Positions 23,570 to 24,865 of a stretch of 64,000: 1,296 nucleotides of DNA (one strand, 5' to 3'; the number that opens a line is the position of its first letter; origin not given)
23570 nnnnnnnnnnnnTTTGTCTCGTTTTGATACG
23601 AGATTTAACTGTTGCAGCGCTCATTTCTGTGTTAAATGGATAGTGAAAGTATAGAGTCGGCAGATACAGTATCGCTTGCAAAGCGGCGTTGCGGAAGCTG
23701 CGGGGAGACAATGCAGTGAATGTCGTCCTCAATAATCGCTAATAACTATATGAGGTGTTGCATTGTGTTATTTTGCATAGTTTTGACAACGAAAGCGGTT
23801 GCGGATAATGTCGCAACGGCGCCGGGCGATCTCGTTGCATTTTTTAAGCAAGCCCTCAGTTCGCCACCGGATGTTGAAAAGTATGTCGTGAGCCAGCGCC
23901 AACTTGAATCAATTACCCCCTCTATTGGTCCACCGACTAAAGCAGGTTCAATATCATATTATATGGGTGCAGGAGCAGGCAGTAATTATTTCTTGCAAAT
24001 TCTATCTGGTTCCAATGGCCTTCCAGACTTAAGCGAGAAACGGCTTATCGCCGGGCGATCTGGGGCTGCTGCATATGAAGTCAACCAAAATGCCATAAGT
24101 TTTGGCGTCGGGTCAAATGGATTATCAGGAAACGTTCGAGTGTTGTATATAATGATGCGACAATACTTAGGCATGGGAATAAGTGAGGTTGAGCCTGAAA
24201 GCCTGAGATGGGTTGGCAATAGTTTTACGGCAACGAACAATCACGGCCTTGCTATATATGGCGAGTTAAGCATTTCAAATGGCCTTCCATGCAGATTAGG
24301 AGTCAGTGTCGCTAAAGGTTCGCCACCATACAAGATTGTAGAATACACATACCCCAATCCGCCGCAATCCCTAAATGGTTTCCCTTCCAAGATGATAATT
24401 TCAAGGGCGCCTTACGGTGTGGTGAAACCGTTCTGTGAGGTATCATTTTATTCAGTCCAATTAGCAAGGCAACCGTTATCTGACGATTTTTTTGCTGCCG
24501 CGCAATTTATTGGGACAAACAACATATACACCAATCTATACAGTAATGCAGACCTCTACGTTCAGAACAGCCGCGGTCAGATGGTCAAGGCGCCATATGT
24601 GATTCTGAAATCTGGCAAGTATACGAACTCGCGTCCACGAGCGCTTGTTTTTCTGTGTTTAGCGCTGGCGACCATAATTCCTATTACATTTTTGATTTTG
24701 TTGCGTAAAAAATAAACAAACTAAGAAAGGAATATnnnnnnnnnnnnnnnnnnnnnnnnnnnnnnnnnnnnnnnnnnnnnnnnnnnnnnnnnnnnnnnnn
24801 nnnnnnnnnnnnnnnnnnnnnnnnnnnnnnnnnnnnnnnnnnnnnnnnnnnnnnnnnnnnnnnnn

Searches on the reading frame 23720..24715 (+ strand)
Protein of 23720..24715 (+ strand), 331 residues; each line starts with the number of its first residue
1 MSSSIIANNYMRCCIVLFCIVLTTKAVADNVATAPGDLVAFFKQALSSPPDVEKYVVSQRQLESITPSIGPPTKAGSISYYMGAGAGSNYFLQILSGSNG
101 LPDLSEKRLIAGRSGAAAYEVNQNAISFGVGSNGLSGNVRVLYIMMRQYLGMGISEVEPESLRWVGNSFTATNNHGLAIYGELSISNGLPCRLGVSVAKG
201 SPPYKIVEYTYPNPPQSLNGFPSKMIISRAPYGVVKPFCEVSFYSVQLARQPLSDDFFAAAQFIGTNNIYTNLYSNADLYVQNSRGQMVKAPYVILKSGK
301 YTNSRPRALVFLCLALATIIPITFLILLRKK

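Call 3: search_protein_families(library=pfam, max_evalue=0.1, proteins=[window:23720-24715:+])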
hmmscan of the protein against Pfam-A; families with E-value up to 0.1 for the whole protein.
window:23720-24715:+ (331 aa): 0 families

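Call 5: search_protein_families(library=ncbifam, max_evalue=0.1, proteins=[window:23720-24715:+])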
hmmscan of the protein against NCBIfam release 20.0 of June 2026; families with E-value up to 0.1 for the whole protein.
window:23720-24715:+ (331 aa): 0 families

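Call 24: find_homologous_proteins(query=A1, max_evalue=0.001)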
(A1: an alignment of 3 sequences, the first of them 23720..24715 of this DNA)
Query A1 (3 sequences) (331 aa, profile of the alignment): 26 proteins with E <= 0.001 among 8000 candidates.
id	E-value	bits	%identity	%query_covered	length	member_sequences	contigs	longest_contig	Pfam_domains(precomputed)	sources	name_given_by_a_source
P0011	1.6e-199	681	22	83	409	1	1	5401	-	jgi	jgi:hypothetical protein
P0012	3.4e-104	367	92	95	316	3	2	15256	-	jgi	jgi:hypothetical protein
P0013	2.0e-83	299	77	95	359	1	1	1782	-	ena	-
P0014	1.9e-79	285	71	95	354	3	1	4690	-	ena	-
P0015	2.6e-62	229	60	96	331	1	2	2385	-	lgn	-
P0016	1.1e-52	197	58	100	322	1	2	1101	-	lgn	-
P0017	4.9e-50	189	50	98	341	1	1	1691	-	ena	-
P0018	1.1e-49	187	56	95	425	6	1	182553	-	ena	-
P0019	6.1e-45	172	54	96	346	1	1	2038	-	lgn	-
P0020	9.0e-44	168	52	89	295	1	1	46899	-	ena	-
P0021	1.1e-43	168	52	97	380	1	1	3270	-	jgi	-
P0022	8.4e-43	165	53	89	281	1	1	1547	-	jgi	jgi:hypothetical protein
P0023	7.1e-42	162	56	82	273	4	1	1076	-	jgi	jgi:hypothetical protein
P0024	3.1e-40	156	50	98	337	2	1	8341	-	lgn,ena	-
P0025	5.1e-40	156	50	95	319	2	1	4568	-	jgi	-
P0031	1.3e-28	118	27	56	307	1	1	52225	-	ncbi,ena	-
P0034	2.5e-27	114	32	96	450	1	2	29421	-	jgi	jgi:hypothetical protein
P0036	2.6e-22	97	33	89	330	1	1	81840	-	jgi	jgi:hypothetical protein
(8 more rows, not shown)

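Call 27: find_encoding_contigs(protein=P0018, flank=10000, max_places=2)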
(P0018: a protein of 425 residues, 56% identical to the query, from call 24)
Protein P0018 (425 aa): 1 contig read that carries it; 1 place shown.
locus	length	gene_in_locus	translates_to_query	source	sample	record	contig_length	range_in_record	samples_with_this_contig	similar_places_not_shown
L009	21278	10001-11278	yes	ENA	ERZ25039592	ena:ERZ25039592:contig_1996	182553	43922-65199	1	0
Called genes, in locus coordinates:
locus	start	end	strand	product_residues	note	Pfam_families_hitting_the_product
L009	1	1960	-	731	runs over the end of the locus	-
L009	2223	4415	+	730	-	PF00933:Glyco_hydro_3, PF01915:Glyco_hydro_3_C, PF14310:Fn3-like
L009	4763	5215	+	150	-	PF13347:MFS_2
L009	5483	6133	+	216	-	PF13347:MFS_2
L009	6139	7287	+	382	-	PF00331:Glyco_hydro_10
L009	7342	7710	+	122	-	PF05016:ParE_toxin (faint)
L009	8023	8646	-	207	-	-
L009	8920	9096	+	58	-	-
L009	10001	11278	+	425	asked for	-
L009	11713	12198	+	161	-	-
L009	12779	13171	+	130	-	-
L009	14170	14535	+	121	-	-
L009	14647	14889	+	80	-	-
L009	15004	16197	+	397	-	-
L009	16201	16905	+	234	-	-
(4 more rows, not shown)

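Call 28: find_encoding_contigs(protein=P0036, flank=10000, max_places=2)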
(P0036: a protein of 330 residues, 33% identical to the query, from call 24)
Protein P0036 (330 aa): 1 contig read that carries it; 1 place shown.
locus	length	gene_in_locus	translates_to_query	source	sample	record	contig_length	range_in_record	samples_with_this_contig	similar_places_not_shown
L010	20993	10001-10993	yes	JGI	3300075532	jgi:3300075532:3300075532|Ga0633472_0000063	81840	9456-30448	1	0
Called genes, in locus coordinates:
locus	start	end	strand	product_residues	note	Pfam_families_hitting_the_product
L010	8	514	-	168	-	PF13430:DUF4112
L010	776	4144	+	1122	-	PF04542:Sigma70_r2, PF04545:Sigma70_r4 (weak), PF08281:Sigma70_r4_2, PF02369:Big_1 (faint), PF20598:DUF6795 (faint), PF00775:Dioxygenase_C (faint), PF10670:DUF4198 (faint), PF13620:CarboxypepD_reg, +2 more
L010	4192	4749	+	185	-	PF02441:Flavoprotein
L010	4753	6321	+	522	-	PF03023:MurJ, PF01554:MatE (weak)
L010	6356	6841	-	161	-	PF00085:Thioredoxin, PF13098:Thioredoxin_2, PF13905:Thioredoxin_8 (faint)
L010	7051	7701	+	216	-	-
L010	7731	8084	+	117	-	PF03992:ABM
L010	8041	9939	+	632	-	PF07676:PD40 (faint), PF23381:Beta-prop_IFT122_1st (faint), PF24817:WD40_WDHD1_1st (faint), PF25174:Beta-prop_THOC3 (faint), PF25460:Beta-prop_Aladin (faint), PF26550:Tricorn_2nd (weak), PF00561:Abhydrolase_1 (weak), PF00326:Peptidase_S9, +1 more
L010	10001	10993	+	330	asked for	-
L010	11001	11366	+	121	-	-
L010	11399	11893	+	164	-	PF07291:MauE (weak)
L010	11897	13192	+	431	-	PF04932:Wzy_C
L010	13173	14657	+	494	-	-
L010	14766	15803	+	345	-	PF07313:AmiA-like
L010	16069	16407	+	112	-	-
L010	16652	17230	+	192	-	-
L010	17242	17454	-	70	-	-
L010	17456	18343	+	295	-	PF00809:Pterin_bind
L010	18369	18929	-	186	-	PF01047:MarR (weak), PF12802:MarR_2, PF13463:HTH_27 (faint), PF22381:Staph_reg_Sar_Rot (weak)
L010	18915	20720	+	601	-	PF00654:Voltage_CLC, PF00571:CBS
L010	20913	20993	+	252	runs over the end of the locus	PF02151:UVR (weak)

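Call 31: predict_structure(alignment_id=A3)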
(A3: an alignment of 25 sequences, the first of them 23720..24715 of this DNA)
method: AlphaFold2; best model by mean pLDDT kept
length: 331 residues; sequences in the alignment: 25
mean_pLDDT: 83.9   pTM: 0.72
mean pLDDT of the five models: 83.9, 83.8, 81.8, 80.5, 80.3
residues with pLDDT >= 90: 165; 70-90: 110; 50-70: 38; < 50: 18
segments of 3 or more residues with pLDDT < 50: 26-35, 297-303
pLDDT, mean of each block of 10 residues (from residue 1): 64 78 51 64 95 96 76 84 95 78 64 92 87 84 94 92 96 94 96 95 96 92 96 88 96 94 74 86 85 59 56 87 86 61
secondary structure, 60 per line:
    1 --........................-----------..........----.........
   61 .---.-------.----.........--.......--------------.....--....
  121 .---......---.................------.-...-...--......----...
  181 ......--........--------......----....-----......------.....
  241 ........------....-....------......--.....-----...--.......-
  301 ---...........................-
elements in order: H3-26 H38-47 E52-61 E78-86 E89-95 E110-114 E117-121 E125-130 H134-150 E163-165 E168-173 E178-186 E189-196 E205-210 H215-218 E224-229 E236-248 H255-258 H260-263 E270-275 E278-282 E288-290 H293-299 H304-330

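Call 32: search_protein_families(library=padloc, max_evalue=0.01, proteins=[window:23720-24715:+])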
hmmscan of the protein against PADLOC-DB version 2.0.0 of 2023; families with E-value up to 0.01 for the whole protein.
window:23720-24715:+ (331 aa): 0 families

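Call 35: fold_search(model_id=the predicted structure, library=pdb)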
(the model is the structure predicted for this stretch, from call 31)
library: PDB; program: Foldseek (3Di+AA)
matches with E <= 10: 959; with E <= 0.001: 6
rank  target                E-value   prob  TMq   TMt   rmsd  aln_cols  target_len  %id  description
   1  9tpm                  1.8e-05  1.00  0.36  0.46   7.6       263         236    9  Structure of LolB from Porphyromonas gingivalis (released 2026-02-18)
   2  2w7q_B                1.0e-04  1.00  0.27  0.39   7.9       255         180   10  Structure of Pseudomonas aeruginosa LolA (released 2009-12-29)
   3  4ki3_A                4.0e-04  1.00  0.29  0.46   9.2       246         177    8  1.70 Angstrom resolution crystal structure of outer-membrane lipoprotein carrier protein (lolA) from Yersinia pestis C (released 2013-05-15)
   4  6jla_A                4.9e-04  0.99  0.23  0.37  12.8       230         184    9  Crystal structure of a mouse ependymin related protein (released 2020-03-04)
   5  6jld_B                7.7e-04  0.99  0.24  0.38  12.5       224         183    9  Crystal structure of a human ependymin related protein (released 2019-07-10)
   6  4ki3_B                8.5e-04  1.00  0.28  0.46   8.2       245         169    8  1.70 Angstrom resolution crystal structure of outer-membrane lipoprotein carrier protein (lolA) from Yersinia pestis C (released 2013-05-15)
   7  6l9x                  1.3e-03  0.99  0.24  0.38  13.8       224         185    8  Xenons in frog EPDR1 (released 2020-11-11)
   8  6jl9                  2.2e-03  0.99  0.24  0.38  12.7       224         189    8  Crystal structure of a frog ependymin related protein (released 2019-07-10)
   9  6mbh                  2.9e-03  0.21  0.13  0.14  20.4       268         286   10  GphF DH1 P1711L, L1744P variant: An isomerase-inactive variant of GphF DH1 (released 2018-09-19)
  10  4ghb_A                3.6e-03  0.57  0.16  0.20  13.3       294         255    7  Crystal structure of a porin-like protein (BACUNI_01323) from Bacteroides uniformis ATCC 8492 at 2.32 A resolution (released 2012-08-29)
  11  2p4b_A                5.5e-03  0.41  0.18  0.20  19.8       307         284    8  Crystal structure of E.coli RseB (released 2007-05-22)
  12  8orn_B                5.8e-03  1.00  0.34  0.56   5.7       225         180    8  Crystal structure of Xanthomonas campestris pv. campestris LolA-LolB complex (released 2023-07-05)
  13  6e7o_A                1.1e-02  0.96  0.25  0.42  12.4       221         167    8  Crystal structure of deglycosylated human EPDR1 (released 2019-01-23)
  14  4ghb_B                1.1e-02  0.23  0.14  0.16  17.5       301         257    8  Crystal structure of a porin-like protein (BACUNI_01323) from Bacteroides uniformis ATCC 8492 at 2.32 A resolution (released 2012-08-29)
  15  6e8n_B                1.2e-02  0.96  0.25  0.41  12.2       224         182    9  Crystal structure of glycosylated human EPDR1 (released 2019-01-23)
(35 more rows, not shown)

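Call 36: find_encoding_contigs(protein=P0031, flank=10000, max_places=2)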
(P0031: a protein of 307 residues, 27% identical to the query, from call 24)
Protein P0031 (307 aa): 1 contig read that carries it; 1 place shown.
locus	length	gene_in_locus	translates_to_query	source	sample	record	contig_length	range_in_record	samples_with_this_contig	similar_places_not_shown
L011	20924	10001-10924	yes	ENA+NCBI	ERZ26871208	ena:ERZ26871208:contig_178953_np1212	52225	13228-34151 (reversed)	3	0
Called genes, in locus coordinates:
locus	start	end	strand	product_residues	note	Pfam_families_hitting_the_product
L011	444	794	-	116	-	-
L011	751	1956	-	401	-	PF07592:DDE_Tnp_ISAZ013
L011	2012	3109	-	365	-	PF24684:Vgb_lyase (faint)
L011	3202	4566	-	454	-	PF24684:Vgb_lyase (faint)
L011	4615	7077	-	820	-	-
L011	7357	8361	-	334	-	PF00923:TAL_FSA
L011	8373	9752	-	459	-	PF01476:LysM (weak)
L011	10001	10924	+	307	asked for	-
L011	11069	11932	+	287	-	PF07963:N_methyl (weak), PF07596:SBP_bac_10 (faint)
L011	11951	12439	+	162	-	-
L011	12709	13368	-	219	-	PF00534:Glycos_transf_1 (weak)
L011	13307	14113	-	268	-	-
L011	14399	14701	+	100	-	-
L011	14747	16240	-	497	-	PF01408:GFO_IDH_MocA, PF22725:GFO_IDH_MocA_C3 (faint), PF19051:GFO_IDH_MocA_C2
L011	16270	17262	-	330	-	PF14100:DUF6807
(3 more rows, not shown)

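Call 37: find_encoding_contigs(protein=P0034, flank=10000, max_places=2)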
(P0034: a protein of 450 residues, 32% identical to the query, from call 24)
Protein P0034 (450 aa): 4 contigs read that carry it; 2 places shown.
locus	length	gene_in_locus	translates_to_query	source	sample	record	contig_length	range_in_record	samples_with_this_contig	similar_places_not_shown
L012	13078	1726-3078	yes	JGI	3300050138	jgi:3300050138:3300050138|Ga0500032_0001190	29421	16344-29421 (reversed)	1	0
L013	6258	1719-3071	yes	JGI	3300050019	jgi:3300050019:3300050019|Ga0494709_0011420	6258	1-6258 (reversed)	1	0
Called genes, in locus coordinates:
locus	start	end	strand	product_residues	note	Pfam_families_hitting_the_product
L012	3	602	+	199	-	?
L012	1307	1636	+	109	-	PF00165:HTH_AraC (faint), PF12833:HTH_18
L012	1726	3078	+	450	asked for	-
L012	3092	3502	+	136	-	-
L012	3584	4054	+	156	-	-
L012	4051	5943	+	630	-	-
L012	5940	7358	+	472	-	PF01266:DAO (weak), PF01593:Amino_oxidase, PF03486:HI0933_like (faint), PF13450:NAD_binding_8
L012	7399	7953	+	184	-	PF03190:Thioredox_DsbH, PF13899:Thioredoxin_7, PF13098:Thioredoxin_2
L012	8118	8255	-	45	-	-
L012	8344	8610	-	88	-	PF01381:HTH_3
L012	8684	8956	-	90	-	-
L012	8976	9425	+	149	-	-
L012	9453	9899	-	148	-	-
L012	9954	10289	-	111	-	-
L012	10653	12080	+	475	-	PF00665:rve, PF13683:rve_3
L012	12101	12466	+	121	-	-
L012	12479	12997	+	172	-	-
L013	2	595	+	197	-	?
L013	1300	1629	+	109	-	PF00165:HTH_AraC (faint), PF12833:HTH_18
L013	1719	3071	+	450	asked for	-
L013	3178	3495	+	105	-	-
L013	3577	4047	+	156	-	-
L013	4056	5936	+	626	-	-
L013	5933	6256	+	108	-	?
